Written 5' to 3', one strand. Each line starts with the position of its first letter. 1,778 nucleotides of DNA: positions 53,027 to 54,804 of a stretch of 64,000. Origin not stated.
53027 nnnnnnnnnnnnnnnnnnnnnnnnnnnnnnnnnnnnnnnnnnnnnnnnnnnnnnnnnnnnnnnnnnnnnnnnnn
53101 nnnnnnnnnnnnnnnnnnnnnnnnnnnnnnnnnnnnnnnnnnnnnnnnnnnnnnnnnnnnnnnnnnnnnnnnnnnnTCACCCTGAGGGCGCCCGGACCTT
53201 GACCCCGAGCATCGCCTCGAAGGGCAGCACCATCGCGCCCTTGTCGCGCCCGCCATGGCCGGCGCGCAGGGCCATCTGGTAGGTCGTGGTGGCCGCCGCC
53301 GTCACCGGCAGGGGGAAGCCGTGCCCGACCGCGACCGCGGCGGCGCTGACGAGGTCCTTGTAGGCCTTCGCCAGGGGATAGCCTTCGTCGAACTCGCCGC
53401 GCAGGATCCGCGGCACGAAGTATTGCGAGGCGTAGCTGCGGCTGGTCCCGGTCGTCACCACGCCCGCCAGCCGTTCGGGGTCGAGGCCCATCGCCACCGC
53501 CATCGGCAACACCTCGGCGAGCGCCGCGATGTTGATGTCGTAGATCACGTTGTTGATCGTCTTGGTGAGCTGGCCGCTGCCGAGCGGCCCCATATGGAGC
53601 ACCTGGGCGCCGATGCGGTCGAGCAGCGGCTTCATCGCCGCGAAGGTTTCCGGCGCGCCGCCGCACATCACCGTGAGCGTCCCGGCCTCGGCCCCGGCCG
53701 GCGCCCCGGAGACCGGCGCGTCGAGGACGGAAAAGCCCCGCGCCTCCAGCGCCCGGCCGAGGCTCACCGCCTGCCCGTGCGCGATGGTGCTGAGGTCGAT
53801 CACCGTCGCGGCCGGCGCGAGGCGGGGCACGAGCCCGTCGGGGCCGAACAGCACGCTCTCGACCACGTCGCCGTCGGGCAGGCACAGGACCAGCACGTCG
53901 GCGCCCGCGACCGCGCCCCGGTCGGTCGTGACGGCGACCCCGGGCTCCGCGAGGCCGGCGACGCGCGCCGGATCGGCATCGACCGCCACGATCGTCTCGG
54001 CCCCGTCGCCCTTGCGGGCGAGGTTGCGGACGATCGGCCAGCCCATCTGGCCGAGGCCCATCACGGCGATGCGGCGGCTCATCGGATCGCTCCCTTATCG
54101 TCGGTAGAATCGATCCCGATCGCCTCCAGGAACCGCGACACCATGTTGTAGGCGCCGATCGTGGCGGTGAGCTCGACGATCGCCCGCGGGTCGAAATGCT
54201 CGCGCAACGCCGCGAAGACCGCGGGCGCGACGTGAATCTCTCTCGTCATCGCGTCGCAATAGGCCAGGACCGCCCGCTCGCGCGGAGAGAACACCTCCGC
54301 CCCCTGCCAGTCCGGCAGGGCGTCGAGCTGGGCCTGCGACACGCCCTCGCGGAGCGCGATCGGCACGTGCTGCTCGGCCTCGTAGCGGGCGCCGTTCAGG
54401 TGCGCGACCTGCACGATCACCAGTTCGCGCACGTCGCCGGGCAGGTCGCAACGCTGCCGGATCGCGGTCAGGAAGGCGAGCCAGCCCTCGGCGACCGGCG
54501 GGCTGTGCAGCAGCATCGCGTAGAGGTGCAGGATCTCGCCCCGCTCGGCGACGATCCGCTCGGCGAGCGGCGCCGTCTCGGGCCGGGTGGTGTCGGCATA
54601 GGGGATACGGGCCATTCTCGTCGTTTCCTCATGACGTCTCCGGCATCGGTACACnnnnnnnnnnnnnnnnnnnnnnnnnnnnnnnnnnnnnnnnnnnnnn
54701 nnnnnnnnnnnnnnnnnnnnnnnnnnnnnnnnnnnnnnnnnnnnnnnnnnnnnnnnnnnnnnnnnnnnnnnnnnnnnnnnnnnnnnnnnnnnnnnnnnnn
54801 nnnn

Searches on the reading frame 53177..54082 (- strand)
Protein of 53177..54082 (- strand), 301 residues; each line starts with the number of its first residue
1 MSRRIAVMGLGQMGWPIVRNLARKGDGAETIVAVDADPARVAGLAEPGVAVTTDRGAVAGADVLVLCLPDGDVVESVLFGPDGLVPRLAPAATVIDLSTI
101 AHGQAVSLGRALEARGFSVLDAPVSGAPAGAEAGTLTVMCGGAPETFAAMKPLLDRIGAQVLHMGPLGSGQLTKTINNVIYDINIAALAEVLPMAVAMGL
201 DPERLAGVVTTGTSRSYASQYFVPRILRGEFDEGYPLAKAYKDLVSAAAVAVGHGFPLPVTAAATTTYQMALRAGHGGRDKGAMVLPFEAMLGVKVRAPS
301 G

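Call 11: search_protein_families(library=pfam, proteins=[window:53177-54082:-], max_evalue=0.001)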
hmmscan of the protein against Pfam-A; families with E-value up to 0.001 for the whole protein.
window:53177-54082:- (301 aa): 4 families
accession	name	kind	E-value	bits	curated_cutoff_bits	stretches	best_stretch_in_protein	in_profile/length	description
PF03446.21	NAD_binding_2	-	3.2e-39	135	21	1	4-165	1-161/161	NAD binding domain of 6-phosphogluconate dehydrogenase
PF14833.11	NAD_binding_11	-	1.7e-26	93.3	30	1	168-285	1-119/122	NAD-binding of NADP-dependent 3-hydroxyisobutyrate dehydrogenase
PF03807.23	F420_oxidored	-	7.2e-08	33.4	21.6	1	4-73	1-72/94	NADP oxidoreductase coenzyme F420-dependent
PF02254.24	TrkA_N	-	0.00035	21.3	23.8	1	5-51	1-44/116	TrkA-N domain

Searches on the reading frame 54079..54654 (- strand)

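Call 11: search_protein_families(library=pfam, proteins=[window:54079-54654:-], max_evalue=0.001)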
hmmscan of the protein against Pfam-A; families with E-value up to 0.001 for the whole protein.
window:54079-54654:- (191 aa): 1 family
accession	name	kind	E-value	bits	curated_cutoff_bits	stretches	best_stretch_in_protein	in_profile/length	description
PF02627.25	CMD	-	1.1e-14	54.6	23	1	52-132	1-81/84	Carboxymuconolactone decarboxylase family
